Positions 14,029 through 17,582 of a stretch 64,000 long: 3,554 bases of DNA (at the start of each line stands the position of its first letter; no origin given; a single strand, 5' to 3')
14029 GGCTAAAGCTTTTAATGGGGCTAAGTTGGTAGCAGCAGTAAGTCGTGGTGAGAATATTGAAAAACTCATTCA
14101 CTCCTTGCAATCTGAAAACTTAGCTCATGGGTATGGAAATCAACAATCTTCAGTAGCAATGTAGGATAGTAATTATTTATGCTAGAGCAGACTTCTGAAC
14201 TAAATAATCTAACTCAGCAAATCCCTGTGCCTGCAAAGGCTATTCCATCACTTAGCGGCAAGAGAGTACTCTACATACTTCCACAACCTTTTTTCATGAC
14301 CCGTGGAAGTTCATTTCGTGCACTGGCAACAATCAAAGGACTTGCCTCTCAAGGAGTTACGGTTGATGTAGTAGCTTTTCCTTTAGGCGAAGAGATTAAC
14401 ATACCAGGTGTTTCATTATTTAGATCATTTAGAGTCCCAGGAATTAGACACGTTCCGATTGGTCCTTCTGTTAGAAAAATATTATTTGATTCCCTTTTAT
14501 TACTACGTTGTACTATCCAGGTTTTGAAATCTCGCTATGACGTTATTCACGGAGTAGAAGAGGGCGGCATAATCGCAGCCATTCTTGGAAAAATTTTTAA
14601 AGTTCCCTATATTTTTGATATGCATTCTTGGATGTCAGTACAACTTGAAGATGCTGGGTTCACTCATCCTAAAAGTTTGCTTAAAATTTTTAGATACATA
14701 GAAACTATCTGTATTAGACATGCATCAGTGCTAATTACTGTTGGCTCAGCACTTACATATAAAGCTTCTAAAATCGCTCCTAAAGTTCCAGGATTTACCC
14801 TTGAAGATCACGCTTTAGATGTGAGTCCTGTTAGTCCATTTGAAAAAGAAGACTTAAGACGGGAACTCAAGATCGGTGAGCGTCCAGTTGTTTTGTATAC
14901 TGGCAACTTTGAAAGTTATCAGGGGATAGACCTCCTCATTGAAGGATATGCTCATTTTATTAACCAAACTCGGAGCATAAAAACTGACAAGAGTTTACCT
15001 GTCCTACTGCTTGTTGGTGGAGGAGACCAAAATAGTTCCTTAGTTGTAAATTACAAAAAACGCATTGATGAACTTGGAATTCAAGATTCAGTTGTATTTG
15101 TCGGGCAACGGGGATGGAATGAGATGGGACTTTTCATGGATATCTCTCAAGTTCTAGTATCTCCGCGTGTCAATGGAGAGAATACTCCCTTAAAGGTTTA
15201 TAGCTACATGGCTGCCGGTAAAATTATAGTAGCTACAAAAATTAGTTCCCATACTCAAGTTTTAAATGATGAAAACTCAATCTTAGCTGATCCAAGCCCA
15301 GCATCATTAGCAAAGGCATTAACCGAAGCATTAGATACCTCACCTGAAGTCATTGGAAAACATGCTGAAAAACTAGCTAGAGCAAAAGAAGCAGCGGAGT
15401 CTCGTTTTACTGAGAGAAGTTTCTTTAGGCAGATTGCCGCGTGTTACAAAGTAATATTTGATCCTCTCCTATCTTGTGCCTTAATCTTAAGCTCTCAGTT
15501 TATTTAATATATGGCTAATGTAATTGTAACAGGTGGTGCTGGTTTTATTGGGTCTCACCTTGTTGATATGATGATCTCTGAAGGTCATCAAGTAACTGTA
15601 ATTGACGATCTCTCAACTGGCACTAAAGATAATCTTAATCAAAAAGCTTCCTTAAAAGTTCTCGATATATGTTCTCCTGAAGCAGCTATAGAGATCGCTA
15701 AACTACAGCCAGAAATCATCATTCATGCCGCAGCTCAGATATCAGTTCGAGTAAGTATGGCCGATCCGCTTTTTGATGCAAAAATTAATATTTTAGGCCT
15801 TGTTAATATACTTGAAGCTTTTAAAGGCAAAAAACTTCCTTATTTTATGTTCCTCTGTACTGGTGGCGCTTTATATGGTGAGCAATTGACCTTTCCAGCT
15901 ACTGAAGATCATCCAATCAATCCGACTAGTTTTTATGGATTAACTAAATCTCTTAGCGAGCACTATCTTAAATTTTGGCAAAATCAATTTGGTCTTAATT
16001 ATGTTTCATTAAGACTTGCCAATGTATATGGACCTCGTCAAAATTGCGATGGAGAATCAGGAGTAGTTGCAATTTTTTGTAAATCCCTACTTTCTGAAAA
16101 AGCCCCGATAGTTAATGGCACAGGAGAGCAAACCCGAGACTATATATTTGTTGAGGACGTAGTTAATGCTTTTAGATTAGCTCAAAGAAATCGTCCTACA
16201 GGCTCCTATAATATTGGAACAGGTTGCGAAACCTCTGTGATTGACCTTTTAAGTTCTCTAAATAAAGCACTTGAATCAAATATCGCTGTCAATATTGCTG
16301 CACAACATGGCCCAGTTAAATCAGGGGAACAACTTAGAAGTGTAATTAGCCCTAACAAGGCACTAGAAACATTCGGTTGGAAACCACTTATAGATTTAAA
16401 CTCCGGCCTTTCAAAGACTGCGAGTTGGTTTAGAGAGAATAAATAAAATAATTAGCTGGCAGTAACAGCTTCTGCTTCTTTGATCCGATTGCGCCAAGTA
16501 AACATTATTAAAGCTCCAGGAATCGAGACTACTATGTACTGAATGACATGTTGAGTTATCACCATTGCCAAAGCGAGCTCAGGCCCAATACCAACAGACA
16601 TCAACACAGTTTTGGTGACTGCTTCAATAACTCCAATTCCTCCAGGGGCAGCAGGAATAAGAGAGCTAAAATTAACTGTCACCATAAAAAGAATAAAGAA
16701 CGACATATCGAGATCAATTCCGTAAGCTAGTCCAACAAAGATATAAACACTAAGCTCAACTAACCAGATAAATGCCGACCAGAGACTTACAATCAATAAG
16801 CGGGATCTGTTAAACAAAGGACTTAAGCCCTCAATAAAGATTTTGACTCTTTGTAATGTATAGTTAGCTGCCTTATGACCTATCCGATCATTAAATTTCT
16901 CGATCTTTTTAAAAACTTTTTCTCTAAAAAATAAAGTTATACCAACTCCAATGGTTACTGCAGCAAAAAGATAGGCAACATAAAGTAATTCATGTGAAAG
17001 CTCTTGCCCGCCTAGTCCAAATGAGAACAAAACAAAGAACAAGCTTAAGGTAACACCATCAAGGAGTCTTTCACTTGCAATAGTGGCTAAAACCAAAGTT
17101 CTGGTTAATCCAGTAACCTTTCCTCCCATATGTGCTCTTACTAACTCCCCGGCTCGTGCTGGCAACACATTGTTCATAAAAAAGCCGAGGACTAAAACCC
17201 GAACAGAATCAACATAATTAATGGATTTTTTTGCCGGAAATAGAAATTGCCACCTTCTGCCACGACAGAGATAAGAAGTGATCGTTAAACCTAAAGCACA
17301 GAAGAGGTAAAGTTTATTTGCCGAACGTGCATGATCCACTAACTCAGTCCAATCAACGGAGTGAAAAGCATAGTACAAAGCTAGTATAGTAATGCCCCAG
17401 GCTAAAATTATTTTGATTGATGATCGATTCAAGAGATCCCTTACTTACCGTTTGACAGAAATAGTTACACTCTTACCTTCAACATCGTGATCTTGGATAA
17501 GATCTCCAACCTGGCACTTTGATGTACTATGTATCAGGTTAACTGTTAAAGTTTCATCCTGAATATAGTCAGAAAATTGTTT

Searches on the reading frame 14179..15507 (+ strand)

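Call 36: search_protein_families(library=pfam, proteins=[window:14179-15507:+], max_evalue=0.00001)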
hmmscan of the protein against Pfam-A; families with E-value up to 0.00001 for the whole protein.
window:14179-15507:+ (442 aa): 4 families
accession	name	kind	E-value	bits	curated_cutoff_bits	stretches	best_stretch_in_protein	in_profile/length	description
PF00534.26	Glycos_transf_1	-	9.9e-21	74.5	26.4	1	223-401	2-164/172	Glycosyl transferases group 1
PF13692.12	Glyco_trans_1_4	-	5.7e-18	66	27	1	235-386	1-141/142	Glycosyl transferases group 1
PF13579.12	Glyco_trans_4_4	-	1.4e-10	42.2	29.7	1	43-190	2-136/158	Glycosyl transferase 4-like domain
PF13439.12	Glyco_transf_4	-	7.5e-10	39.5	28.5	1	47-190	7-142/170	Glycosyltransferase Family 4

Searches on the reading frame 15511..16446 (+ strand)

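Call 36: search_protein_families(library=pfam, proteins=[window:15511-16446:+], max_evalue=0.00001)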
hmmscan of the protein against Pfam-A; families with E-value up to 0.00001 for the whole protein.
window:15511-16446:+ (311 aa): 6 families
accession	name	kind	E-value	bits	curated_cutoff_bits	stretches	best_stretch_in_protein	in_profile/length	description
PF01370.27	Epimerase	-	7.1e-53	179.9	20.9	1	4-236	1-240/240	NAD dependent epimerase/dehydratase family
PF16363.11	GDP_Man_Dehyd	-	6.5e-49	167.6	27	1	5-302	1-331/332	GDP-mannose 4,6 dehydratase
PF01073.25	3Beta_HSD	-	3.6e-17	62.7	22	1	5-227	1-231/280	3-beta hydroxysteroid dehydrogenase/isomerase family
PF02719.21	Polysacc_synt_2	-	3.1e-12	46.7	20.2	1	4-276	1-270/293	Polysaccharide biosynthesis protein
PF04321.23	RmlD_sub_bind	-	1.7e-10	40.9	27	1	3-177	2-156/287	RmlD substrate binding domain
PF07993.18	NAD_binding_4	-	2.2e-09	37.3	20.1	0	67-220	89-257/258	Male sterility protein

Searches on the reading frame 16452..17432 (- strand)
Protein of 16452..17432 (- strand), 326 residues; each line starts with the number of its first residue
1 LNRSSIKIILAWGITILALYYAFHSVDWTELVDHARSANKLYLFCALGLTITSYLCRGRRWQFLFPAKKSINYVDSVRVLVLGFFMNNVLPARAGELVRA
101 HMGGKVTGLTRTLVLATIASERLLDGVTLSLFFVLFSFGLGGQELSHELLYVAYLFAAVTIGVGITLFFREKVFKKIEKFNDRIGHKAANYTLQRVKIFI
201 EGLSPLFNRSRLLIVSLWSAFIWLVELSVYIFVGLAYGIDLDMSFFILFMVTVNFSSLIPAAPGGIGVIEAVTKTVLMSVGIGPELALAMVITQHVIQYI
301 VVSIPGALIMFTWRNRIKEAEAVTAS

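Call 36: search_protein_families(library=pfam, proteins=[window:16452-17432:-], max_evalue=0.00001)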
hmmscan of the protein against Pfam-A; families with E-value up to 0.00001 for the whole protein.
window:16452-17432:- (326 aa): 1 family
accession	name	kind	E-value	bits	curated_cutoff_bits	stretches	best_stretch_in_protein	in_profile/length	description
PF03706.18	LPG_synthase_TM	-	5.3e-51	174.3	33.4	1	8-306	1-302/302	Lysylphosphatidylglycerol synthase TM region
